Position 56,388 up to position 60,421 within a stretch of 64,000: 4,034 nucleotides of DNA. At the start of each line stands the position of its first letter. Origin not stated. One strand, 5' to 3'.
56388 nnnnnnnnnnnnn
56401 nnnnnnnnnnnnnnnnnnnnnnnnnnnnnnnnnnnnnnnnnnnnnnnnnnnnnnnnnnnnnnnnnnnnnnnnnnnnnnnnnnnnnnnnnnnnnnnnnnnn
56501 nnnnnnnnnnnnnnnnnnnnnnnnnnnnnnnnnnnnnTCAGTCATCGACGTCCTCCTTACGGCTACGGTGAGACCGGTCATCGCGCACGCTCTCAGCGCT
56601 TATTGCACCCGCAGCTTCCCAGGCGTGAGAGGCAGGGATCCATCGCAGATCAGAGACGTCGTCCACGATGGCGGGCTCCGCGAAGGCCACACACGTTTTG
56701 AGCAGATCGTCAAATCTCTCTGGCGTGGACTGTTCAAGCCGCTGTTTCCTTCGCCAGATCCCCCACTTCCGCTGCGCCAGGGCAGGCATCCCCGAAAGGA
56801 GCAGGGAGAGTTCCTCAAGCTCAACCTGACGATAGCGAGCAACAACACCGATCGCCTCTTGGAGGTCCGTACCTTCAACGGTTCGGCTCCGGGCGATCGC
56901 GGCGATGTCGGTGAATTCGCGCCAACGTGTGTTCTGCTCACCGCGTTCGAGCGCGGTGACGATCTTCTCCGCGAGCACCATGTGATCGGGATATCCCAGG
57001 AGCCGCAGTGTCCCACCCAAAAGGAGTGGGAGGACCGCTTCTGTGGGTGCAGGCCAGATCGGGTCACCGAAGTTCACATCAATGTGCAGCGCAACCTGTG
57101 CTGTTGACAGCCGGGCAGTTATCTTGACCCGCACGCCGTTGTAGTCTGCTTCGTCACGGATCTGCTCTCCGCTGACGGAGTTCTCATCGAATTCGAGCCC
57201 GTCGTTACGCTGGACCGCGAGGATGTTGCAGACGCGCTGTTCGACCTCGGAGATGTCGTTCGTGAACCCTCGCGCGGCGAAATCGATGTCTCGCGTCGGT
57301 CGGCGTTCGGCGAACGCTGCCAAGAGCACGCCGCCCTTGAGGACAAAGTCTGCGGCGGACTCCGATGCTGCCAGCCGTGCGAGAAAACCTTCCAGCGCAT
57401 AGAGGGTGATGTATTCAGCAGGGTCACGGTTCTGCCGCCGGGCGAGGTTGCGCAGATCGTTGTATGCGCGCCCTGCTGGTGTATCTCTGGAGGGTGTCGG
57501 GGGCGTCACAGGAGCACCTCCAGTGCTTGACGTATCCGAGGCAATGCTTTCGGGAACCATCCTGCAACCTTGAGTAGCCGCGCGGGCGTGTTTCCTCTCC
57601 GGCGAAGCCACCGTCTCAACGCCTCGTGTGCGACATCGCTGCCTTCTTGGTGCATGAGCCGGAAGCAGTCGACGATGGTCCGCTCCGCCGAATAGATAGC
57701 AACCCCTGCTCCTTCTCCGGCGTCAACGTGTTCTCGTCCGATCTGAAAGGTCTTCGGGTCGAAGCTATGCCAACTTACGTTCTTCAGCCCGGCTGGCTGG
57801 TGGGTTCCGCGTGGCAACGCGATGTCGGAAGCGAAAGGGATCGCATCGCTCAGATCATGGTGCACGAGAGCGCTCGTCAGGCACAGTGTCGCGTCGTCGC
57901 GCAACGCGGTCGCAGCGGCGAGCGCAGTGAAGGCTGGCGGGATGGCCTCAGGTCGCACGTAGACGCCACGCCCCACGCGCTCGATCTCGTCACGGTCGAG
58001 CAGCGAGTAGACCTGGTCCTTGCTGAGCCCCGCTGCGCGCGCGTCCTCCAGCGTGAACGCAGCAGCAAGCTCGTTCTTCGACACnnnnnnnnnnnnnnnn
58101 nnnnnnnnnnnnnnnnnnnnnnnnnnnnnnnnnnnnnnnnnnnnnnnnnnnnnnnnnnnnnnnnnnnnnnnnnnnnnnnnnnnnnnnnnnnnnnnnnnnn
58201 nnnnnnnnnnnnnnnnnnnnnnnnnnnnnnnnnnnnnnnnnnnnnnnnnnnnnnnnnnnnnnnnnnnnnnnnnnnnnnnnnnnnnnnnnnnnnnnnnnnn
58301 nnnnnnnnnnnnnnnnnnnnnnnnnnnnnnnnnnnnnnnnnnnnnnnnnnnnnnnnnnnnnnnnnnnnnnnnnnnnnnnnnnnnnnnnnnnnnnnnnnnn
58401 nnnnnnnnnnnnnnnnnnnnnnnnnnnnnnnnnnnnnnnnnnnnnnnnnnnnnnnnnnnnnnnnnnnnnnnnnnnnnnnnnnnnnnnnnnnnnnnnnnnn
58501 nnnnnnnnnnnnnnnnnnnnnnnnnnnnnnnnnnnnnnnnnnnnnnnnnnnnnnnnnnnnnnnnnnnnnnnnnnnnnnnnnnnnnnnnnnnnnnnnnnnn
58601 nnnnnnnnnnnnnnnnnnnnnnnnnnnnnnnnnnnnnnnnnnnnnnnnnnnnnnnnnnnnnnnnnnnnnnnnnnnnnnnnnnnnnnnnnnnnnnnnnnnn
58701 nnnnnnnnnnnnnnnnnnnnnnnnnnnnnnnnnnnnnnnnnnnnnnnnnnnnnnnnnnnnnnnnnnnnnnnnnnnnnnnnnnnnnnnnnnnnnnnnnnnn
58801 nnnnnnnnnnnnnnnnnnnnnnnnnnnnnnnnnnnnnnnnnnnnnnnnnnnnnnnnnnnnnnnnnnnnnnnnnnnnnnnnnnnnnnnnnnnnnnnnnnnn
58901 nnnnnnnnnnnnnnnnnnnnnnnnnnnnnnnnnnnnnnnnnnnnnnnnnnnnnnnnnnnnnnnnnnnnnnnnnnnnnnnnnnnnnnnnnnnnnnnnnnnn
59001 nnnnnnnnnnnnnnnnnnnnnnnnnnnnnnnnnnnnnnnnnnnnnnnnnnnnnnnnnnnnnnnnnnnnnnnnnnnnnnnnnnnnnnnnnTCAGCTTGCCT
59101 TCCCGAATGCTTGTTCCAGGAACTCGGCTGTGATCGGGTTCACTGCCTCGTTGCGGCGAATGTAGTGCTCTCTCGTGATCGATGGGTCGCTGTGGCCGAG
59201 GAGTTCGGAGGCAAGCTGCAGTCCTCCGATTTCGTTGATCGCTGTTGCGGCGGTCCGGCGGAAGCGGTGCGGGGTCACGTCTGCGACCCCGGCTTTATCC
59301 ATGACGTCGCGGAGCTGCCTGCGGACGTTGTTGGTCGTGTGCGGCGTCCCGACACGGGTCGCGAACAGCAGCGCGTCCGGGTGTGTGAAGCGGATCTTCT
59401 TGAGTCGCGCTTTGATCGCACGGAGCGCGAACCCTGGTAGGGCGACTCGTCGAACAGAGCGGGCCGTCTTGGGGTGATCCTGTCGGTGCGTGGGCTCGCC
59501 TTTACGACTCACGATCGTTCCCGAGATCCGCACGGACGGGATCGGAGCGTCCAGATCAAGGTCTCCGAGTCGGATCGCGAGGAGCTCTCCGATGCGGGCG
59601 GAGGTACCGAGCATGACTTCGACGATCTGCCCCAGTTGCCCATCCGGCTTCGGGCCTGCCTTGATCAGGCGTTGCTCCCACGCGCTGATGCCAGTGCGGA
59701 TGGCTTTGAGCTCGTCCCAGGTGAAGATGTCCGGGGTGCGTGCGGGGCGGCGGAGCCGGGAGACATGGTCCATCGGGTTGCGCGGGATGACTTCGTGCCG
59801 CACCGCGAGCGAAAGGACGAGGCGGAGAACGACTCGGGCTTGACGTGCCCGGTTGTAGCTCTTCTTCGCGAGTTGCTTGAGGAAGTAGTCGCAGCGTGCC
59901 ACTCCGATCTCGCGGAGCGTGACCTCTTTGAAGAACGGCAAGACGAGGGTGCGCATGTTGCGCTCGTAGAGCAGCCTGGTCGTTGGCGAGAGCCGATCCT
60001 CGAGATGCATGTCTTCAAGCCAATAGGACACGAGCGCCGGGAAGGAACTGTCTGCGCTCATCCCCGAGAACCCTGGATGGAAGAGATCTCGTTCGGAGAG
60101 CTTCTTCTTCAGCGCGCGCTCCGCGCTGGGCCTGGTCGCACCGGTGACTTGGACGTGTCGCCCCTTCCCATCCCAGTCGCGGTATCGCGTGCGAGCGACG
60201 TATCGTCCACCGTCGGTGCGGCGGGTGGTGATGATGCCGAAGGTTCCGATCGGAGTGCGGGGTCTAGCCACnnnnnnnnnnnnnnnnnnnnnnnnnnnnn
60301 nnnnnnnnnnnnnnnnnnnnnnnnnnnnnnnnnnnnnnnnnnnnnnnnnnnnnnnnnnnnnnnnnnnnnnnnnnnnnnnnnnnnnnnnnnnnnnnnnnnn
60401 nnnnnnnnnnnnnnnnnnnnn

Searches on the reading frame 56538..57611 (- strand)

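Call 38: search_protein_families(library=pfam, proteins=[window:56538-57611:-], max_evalue=0.01)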
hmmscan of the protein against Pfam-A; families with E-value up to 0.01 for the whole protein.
window:56538-57611:- (357 aa): 1 family
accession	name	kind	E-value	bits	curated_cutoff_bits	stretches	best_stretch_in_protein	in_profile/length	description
PF08843.17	AbiEii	-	2.1e-31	110.2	22.5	1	76-305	2-237/238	Nucleotidyl transferase AbiEii toxin, Type IV TA system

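Call 40: search_protein_families(library=padloc, proteins=[window:56538-57611:-], max_evalue=0.001)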
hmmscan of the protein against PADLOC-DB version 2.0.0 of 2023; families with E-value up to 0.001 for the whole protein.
window:56538-57611:- (357 aa): 14 families
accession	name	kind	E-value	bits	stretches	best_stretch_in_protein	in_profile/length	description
PDLC02288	AbiEii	-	7.6e-79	262.7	1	47-326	11-284/294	AbiEii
PDLC02312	AbiEii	-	7.1e-48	161.2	1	52-331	15-297/299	AbiEii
PDLC02291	AbiEii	-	1.5e-34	117.7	1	52-339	22-291/310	AbiEii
PDLC02319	AbiEii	-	6.9e-32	109.1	1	74-309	5-230/241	AbiEii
PDLC02326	AbiEii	-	8.9e-25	85.2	1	52-178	10-132/133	AbiEii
PDLC02314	AbiEii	-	1.5e-21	75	1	53-331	17-289/290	AbiEii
PDLC02329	AbiEii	-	2.9e-12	44.5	1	66-331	33-292/294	AbiEii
PDLC02304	AbiEii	-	1e-07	30.2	1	68-290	22-237/260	AbiEii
PDLC02306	AbiEii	-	2.7e-07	28.5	1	71-164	22-122/280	AbiEii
PDLC02310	AbiEii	-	1.1e-06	26.3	1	77-255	30-205/265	AbiEii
PDLC02308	AbiEii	-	4.3e-06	24.6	1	66-253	8-201/279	AbiEii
PDLC02311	AbiEii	-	6.3e-05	20.9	1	65-311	19-257/283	AbiEii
PDLC02300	AbiEii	-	0.00011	19.8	1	72-201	24-158/259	AbiEii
PDLC02320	AbiEii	-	0.00013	20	1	201-266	25-92/147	AbiEii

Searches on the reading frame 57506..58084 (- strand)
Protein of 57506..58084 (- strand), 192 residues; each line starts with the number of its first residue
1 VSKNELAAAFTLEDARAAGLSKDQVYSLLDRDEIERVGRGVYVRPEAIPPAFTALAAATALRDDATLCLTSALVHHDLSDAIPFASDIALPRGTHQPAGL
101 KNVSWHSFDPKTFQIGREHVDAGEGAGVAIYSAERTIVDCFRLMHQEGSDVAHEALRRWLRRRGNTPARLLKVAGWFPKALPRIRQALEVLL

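Call 38: search_protein_families(library=pfam, proteins=[window:57506-58084:-], max_evalue=0.01)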
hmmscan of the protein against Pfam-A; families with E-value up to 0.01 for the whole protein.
window:57506-58084:- (192 aa): 1 family
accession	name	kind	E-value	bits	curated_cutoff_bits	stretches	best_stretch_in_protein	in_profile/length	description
PF13338.12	AbiEi_4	-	2.7e-08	34.2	25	1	10-45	14-49/49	Transcriptional regulator, AbiEi antitoxin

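Call 40: search_protein_families(library=padloc, proteins=[window:57506-58084:-], max_evalue=0.001)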
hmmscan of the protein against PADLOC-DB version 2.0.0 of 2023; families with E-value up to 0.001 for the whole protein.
window:57506-58084:- (192 aa): 20 families
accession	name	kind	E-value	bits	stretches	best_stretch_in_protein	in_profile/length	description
PDLC02225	AbiEi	-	4e-52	174.8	1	9-191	19-194/198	AbiEi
PDLC02239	AbiEi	-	1.2e-48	163.4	1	3-191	5-193/195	AbiEi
PDLC02265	AbiEi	-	1.7e-36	123.8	1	10-190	17-196/198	AbiEi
PDLC02283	AbiEi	-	1.3e-30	104.7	1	10-174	20-184/201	AbiEi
PDLC02275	AbiEi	-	8.3e-23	79.4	1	7-172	10-167/184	AbiEi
PDLC02228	AbiEi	-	4.3e-21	73.2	1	10-170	41-188/216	AbiEi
PDLC02245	AbiEi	-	6e-17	59.9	1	9-192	12-194/194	AbiEi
PDLC02254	AbiEi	-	6.7e-17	59.8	1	8-173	16-177/197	AbiEi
PDLC02249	AbiEi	-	1.4e-16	58.8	1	8-174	17-173/184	AbiEi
PDLC02263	AbiEi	-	6.7e-16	56.9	1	20-174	74-228/244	AbiEi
PDLC02248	AbiEi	-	1.8e-15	55.2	1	16-174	24-181/198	AbiEi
PDLC02260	AbiEi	-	2e-11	41.8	1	9-98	17-107/131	AbiEi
PDLC02267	AbiEi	-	2.4e-10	38.3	1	22-142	38-153/252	AbiEi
PDLC02262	AbiEi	-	4.1e-09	34.3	1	22-192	38-206/206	AbiEi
PDLC02238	AbiEi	-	8.3e-09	33.5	1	21-159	14-146/180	AbiEi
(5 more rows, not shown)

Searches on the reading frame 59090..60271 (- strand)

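Call 38: search_protein_families(library=pfam, proteins=[window:59090-60271:-], max_evalue=0.01)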
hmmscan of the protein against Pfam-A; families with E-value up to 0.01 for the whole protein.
window:59090-60271:- (393 aa): 4 families
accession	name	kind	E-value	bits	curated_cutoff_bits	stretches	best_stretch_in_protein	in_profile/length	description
PF00589.27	Phage_integrase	-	9.5e-20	71.5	27.1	1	216-375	27-170/172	Phage integrase family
PF14659.12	Phage_int_SAM_3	-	3.5e-06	27.6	22.6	1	77-134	2-57/58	Phage integrase, N-terminal SAM-like domain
PF22022.2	Phage_int_M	-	0.00017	22.2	27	1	79-169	3-92/96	Phage integrase central domain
PF11917.13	DUF3435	-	0.00059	19.3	25.8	1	312-374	174-239/418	Protein of unknown function (DUF3435)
